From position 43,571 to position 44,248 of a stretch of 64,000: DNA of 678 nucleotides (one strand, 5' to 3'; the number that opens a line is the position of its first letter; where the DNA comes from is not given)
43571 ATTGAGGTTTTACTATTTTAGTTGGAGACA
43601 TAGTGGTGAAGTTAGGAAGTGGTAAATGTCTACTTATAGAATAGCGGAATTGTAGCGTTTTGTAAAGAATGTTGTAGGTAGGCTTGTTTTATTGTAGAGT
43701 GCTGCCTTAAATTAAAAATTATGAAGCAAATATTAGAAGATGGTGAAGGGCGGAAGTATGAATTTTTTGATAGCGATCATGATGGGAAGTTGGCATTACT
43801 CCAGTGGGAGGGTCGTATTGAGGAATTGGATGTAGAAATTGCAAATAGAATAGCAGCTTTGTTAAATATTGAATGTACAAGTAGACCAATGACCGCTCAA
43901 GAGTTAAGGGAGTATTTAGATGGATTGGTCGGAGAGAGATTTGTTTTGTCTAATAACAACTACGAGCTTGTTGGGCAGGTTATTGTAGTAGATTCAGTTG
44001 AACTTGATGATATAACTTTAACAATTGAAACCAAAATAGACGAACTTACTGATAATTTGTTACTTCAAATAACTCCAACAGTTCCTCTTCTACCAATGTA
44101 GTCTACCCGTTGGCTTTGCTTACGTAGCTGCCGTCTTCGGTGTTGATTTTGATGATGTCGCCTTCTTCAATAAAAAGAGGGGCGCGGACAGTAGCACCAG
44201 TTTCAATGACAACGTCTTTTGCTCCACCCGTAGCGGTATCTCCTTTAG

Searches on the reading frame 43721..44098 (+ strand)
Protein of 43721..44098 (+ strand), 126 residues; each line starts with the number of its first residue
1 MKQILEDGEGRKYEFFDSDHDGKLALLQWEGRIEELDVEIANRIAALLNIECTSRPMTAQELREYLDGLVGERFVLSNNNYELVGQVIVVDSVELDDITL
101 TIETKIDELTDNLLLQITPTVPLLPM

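Call 73: search_protein_families(library=pfam, proteins=[window:43721-44098:+], max_evalue=0.01)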
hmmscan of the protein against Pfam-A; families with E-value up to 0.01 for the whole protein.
window:43721-44098:+ (126 aa): 1 family
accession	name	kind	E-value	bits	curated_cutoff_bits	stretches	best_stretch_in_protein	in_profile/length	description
PF22939.2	GPIID_WHD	-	0.0011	19.8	27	1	45-104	15-73/90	GPI inositol-deacylase, winged helix domain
